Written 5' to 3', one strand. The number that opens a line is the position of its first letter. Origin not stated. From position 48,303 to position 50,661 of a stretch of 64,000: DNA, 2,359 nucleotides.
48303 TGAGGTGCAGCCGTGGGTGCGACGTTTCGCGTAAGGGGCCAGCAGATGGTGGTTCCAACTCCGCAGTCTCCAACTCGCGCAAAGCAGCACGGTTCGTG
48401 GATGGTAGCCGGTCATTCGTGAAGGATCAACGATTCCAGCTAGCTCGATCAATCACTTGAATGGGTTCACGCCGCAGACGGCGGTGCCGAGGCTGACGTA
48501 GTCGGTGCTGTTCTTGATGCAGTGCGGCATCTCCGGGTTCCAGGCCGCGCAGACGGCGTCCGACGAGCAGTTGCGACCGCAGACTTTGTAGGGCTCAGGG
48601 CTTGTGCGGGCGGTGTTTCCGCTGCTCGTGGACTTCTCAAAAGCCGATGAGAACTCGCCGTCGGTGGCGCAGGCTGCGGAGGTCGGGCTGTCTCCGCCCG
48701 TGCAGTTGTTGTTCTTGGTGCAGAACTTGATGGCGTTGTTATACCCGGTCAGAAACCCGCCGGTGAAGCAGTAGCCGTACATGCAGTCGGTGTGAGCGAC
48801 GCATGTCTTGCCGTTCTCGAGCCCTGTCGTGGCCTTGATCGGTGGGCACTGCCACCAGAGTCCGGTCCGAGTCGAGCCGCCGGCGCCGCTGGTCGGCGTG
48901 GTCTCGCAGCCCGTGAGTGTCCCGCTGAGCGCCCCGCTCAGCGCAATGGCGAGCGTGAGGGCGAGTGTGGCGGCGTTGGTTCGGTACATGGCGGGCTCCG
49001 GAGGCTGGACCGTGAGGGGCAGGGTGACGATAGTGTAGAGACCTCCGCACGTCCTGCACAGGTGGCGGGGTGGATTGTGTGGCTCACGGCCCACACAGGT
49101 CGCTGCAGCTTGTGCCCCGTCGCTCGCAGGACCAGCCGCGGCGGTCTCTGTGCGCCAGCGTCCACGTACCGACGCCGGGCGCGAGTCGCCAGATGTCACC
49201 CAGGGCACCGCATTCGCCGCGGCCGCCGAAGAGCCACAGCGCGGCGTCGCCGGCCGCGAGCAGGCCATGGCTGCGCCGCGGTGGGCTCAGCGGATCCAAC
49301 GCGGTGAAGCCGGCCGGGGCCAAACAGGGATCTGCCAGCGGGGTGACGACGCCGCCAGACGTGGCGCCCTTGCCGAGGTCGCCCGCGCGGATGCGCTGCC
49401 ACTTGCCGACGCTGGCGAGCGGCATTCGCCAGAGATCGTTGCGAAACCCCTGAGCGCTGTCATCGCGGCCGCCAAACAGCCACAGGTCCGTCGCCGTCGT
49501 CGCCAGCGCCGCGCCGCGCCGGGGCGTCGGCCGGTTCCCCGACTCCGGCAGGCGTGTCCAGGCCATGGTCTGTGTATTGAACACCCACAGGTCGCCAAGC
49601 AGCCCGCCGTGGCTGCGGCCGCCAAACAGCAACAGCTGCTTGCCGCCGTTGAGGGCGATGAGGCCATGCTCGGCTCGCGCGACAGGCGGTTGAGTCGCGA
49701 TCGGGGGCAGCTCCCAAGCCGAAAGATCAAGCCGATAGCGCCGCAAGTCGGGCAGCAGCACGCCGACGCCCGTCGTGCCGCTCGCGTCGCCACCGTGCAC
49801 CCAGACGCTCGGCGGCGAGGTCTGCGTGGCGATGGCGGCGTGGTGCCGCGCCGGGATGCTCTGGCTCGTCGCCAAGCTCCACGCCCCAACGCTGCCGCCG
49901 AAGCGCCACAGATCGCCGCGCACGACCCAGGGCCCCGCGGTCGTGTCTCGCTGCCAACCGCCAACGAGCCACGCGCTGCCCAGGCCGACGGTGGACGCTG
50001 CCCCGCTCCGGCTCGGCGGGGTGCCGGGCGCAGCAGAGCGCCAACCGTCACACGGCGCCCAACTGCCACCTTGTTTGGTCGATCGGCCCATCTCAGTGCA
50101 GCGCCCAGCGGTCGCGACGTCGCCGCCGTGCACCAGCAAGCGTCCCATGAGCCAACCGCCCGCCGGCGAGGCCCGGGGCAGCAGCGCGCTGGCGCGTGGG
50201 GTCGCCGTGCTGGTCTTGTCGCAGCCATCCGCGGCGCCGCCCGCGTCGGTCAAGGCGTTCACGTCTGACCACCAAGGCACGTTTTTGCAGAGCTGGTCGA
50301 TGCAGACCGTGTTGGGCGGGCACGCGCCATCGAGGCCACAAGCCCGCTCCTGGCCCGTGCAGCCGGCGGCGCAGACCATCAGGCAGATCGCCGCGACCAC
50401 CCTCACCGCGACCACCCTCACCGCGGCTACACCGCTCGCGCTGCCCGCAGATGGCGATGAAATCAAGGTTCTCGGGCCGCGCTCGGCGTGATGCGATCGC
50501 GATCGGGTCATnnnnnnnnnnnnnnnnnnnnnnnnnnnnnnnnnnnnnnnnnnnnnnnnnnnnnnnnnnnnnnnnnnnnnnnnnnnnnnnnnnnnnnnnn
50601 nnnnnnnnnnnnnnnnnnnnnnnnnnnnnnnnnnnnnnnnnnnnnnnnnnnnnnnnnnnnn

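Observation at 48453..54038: Translationally coupled secreted module: giant Cys-rich repeat protein, Kelch propeller lipoprotein, and a low-GC Cys-rich lipoprotein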

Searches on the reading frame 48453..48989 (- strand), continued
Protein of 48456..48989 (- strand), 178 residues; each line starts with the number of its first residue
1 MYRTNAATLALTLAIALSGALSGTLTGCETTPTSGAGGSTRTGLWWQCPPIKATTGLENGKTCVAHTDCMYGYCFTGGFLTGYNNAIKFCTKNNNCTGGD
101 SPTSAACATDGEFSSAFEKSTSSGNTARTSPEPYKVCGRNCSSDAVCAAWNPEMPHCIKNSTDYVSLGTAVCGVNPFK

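Call 34: search_protein_families(library=pfam, proteins=[window:48456-48989:-], max_evalue=10)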
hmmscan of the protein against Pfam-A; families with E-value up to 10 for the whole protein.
window:48456-48989:- (178 aa): 0 families

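Call 61: search_protein_representatives(alignment_id=A1)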
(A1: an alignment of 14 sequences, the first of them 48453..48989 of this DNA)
Query: 14 sequences, 171 profile positions. Proteins with E-value up to 0.001 (for the whole library): 58; up to 1e-10: 35; up to 1e-30: 19. The best 58 are listed.
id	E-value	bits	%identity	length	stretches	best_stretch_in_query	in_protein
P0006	5.1e-75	267.0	-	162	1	17-170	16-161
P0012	6.5e-72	256.9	-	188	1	6-171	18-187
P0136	7.6e-63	227.4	-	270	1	22-171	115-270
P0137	1.2e-54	200.7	-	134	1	47-171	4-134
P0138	9.4e-51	188.1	-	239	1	35-170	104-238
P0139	1.1e-50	187.9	-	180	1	9-165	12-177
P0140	5.7e-47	175.7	-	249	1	24-170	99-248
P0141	7.7e-47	175.3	-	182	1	7-171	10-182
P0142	1.0e-39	152.1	-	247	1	18-171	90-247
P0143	1.1e-36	142.2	-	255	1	29-167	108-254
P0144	4.0e-36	140.5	-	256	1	31-165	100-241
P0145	5.0e-36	140.1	-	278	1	13-167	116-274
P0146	1.5e-34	135.4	-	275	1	33-171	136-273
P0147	3.8e-33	130.8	-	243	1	21-167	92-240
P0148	7.1e-33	129.9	-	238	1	13-166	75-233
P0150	1.0e-31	126.1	-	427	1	34-165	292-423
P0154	1.9e-29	118.7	-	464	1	22-168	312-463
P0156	1.9e-27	112.2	-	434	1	35-166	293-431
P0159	8.9e-27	110.0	-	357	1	23-169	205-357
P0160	3.0e-26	108.3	-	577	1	8-167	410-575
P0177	2.8e-07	46.5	-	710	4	103-148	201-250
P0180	7.2e-07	45.2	-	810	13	119-149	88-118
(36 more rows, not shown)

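Call 62: search_protein_families(library=pfam, proteins=[P0150, P0154, P0156, P0159, P0160, P0136, P0145, P0177, P0180], max_evalue=0.01)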
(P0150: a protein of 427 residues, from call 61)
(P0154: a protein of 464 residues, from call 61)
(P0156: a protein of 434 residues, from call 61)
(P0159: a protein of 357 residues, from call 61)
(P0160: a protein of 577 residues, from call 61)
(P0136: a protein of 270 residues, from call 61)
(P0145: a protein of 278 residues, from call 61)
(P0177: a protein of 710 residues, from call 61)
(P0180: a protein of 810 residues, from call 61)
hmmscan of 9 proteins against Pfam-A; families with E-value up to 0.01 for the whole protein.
P0150 (427 aa): 0 families

P0154 (464 aa): 1 family
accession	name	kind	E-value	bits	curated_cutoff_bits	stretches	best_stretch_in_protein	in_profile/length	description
PF01033.22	Somatomedin_B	-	7.9e-18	64.9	23.1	3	169-203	2-38/40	Somatomedin B domain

P0156 (434 aa): 1 family
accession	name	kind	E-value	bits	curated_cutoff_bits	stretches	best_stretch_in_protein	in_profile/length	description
PF07995.17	GSDH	-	7.5e-39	134.4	25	1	72-291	10-221/332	Glucose / Sorbosone dehydrogenase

P0159 (357 aa): 1 family
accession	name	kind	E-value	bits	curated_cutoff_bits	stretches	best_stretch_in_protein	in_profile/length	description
PF08116.16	Toxin_29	-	0.0023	18.3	25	1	233-250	5-22/31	PhTx neurotoxin family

P0160 (577 aa): 1 family
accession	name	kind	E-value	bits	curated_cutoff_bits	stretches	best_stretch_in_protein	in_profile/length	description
PF00526.23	Dicty_CTDC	-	7.8e-08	32.4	27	2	337-356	1-21/24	Dictyostelium (slime mold) repeat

P0136 (270 aa): 0 families

P0145 (278 aa): 1 family
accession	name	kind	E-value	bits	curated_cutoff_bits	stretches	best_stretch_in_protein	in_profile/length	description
PF08116.16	Toxin_29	-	0.00089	19.6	25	1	152-168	5-21/31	PhTx neurotoxin family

P0177 (710 aa): 4 families
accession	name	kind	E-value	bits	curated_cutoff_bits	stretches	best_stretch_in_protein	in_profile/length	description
PF14295.12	PAN_4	-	3.9e-49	164.9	27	4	374-424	2-51/51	PAN domain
PF00024.32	PAN_1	-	3e-12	46.7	21.4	0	227-262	23-53/76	PAN domain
PF08276.17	PAN_2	-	1.7e-11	44.5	21.1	0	225-262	27-61/67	PAN-like domain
PF07502.20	MANEC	-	6.5e-08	33.2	25.5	0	373-423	20-68/89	MANEC domain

P0180 (810 aa): 3 families
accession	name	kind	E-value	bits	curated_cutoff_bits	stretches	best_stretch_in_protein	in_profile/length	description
PF19179.5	TTC3_DZIP3_dom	-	1.2e-08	35.2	26.9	0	138-167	44-75/116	E3 ubiquitin-protein ligase TTC3/DZIP3 domain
PF03195.19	LOB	-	1.3e-08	35.8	24.2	0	149-182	11-44/99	Lateral organ boundaries (LOB) domain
PF08276.17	PAN_2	-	1.8e-05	25.2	21.1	0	233-261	10-38/67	PAN-like domain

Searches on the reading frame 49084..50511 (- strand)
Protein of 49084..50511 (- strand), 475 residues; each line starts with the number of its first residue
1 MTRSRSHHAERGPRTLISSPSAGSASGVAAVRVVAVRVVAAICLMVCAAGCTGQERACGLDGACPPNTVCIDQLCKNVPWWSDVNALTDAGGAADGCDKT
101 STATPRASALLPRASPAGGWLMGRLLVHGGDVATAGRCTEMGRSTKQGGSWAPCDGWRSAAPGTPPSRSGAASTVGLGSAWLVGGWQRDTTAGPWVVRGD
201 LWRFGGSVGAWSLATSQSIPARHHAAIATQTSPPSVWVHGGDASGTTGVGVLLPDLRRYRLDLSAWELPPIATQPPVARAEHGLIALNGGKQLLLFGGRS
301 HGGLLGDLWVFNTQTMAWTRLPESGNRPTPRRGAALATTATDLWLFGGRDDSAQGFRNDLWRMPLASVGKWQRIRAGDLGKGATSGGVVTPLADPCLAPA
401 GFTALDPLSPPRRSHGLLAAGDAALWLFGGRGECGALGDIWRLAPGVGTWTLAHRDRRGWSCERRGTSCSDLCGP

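Call 3: search_protein_families(library=pfam, proteins=[window:49084-50511:-], max_evalue=0.01)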
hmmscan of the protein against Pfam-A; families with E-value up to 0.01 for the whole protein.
window:49084-50511:- (475 aa): 8 families
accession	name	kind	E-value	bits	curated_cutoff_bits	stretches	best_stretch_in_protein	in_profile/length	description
PF24681.1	Kelch_KLHDC2_KLHL20_DRC7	-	3.7e-36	124.9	50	3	178-376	9-196/221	KLHDC2/KLHL20/DRC7 Kelch-repeats domain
PF13418.12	Kelch_4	-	1.7e-19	69.9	21.6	2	278-328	1-48/49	Galactose oxidase, central domain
PF24981.1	Beta-prop_ATRN-LZTR1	-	4.2e-18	66.1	50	2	236-322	1-83/289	Attractin/LZTR1 beta-propeller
PF13415.12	Kelch_3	-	9.1e-18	64.4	22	1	290-336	1-45/48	Galactose oxidase, central domain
PF13854.13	Kelch_HCF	-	1.8e-10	41.1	113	1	264-349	170-258/345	Host cell factor, Kelch-repeats domain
PF01344.31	Kelch_1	-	8.3e-10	38.5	20.1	0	290-323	11-44/46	Kelch motif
PF07646.21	Kelch_2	-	1.6e-07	31.3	21.3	1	285-323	6-46/48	Kelch motif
PF13964.12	Kelch_6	-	2.4e-07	31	25.3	1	286-323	8-45/50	Kelch motif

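Call 4: search_protein_families(library=ncbifam, proteins=[window:49084-50511:-], max_evalue=0.01)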
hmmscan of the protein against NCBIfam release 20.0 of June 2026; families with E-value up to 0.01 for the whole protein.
window:49084-50511:- (475 aa): 0 families

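Call 7: find_encoding_contigs(protein=window:49084-50511:-, flank=10000, max_places=5)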
Protein window:49084-50511:- (475 aa): 6 contigs read that carry it; 3 places shown.
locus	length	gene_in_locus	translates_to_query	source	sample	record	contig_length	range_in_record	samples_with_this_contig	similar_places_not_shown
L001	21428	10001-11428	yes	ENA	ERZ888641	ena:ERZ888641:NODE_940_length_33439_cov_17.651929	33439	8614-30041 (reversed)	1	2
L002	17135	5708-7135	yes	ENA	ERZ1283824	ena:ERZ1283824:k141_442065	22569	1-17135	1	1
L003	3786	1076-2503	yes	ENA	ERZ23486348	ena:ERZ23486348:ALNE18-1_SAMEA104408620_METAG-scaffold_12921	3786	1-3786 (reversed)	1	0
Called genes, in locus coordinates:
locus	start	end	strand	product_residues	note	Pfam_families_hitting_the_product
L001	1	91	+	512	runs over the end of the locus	PF08308:PEGA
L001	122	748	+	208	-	PF01300:Sua5_yciO_yrdC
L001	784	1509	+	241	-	PF05175:MTS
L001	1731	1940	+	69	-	-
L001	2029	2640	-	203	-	PF00574:CLP_protease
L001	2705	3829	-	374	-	PF01041:DegT_DnrJ_EryC1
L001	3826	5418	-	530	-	-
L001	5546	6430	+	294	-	PF01464:SLT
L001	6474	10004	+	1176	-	PF00526:Dicty_CTDC (weak)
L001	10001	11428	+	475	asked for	PF24681:Kelch_KLHDC2_KLHL20_DRC7 (weak), PF13415:Beta-prop_FBX42, PF24681:Kelch_KLHDC2_KLHL20_DRC7, PF24981:Beta-prop_ATRN-LZTR1, PF13854:Kelch_HCF, PF07646:Kelch_2 (weak), PF13418:Beta-prop_TYW4 (weak), PF13415:Beta-prop_FBX42, +1 more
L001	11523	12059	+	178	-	-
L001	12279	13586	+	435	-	PF01595:CNNM, PF00571:CBS (faint), PF03471:CorC_HlyC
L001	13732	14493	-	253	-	PF08308:PEGA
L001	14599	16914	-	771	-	PF11992:TgpA_N, PF01841:Transglut_core, PF13559:DUF4129 (weak)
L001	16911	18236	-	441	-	-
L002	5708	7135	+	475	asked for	PF24681:Kelch_KLHDC2_KLHL20_DRC7 (weak), PF13415:Beta-prop_FBX42, PF24681:Kelch_KLHDC2_KLHL20_DRC7, PF24981:Beta-prop_ATRN-LZTR1, PF13854:Kelch_HCF, PF07646:Kelch_2 (weak), PF13418:Beta-prop_TYW4 (weak), PF13415:Beta-prop_FBX42, +1 more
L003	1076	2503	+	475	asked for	PF24681:Kelch_KLHDC2_KLHL20_DRC7 (weak), PF13415:Beta-prop_FBX42, PF24681:Kelch_KLHDC2_KLHL20_DRC7, PF24981:Beta-prop_ATRN-LZTR1, PF13854:Kelch_HCF, PF07646:Kelch_2 (weak), PF13418:Beta-prop_TYW4 (weak), PF13415:Beta-prop_FBX42, +1 more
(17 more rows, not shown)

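Call 39: search_solved_structures(query=window:49087-50511:-, max_evalue=0.001)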
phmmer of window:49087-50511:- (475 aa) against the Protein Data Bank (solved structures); distinct sequences matched with E-value up to 0.001: 20.
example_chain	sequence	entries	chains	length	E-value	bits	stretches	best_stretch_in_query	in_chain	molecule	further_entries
7kzm_A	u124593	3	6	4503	1.6e-16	63.3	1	265-382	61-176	Heavy chain alpha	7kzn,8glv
9d1i_A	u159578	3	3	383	1.9e-15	59.8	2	210-354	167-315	Kelch domain-containing protein 3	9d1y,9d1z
9mey_B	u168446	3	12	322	2.5e-14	56.1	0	267-352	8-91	Leucine-zipper-like transcriptional regulator 1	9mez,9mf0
8glv_Eb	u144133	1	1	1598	1.5e-13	53.5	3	255-372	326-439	Flagellar associated protein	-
9d8p_A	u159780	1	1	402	2.7e-13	52.7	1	237-350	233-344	Kelch domain-containing protein 10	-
6do3_A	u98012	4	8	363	3.6e-11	45.7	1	265-365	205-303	Kelch domain-containing protein 2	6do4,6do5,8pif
8sge_A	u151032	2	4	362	3.7e-11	45.6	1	265-365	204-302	Kelch domain-containing protein 2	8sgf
9bc9_A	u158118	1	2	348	3.8e-11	45.6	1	265-364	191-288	Kelch domain-containing protein 2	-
8ebl_A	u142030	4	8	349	3.9e-11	45.5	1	265-364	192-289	Kelch domain-containing protein 2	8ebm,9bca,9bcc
8uxs_A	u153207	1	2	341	5.2e-11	45.1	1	265-365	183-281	Kelch domain-containing protein 2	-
8ebn_A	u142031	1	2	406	5.7e-11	45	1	265-365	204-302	Kelch domain-containing protein 2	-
8sh2_B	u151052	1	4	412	6.1e-11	44.9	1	265-365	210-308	Kelch domain-containing protein 2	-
5gq0_B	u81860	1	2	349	9.2e-11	44.3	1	276-358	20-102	Epithiospecifier protein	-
5a10_A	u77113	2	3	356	5.6e-10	41.7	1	273-352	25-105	THIOCYANATE FORMING PROTEIN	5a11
5gqt_A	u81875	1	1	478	1.8e-09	40.1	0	272-354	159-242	Nitrile-specifier protein 1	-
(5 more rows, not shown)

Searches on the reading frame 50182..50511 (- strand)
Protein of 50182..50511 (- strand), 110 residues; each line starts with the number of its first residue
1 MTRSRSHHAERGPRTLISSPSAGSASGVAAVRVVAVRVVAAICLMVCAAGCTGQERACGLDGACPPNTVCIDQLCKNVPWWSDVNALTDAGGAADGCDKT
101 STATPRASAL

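Call 34: search_protein_families(library=pfam, proteins=[window:50182-50511:-], max_evalue=10)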
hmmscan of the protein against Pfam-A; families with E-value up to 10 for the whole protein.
window:50182-50511:- (110 aa): 3 families
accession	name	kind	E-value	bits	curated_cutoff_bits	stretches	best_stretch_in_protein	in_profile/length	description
PF22812.1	CR_prot_dom_plant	-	0.049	14.5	34.1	1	15-48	25-58/71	Plant cysteine-rich protein domain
PF21164.2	Dumpy_DPY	-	0.18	12.2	27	1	58-76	4-22/24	Dumpy, DPY module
PF04706.18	Dickkopf_N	-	1.3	9.9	25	1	46-75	22-50/51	Dickkopf N-terminal cysteine-rich region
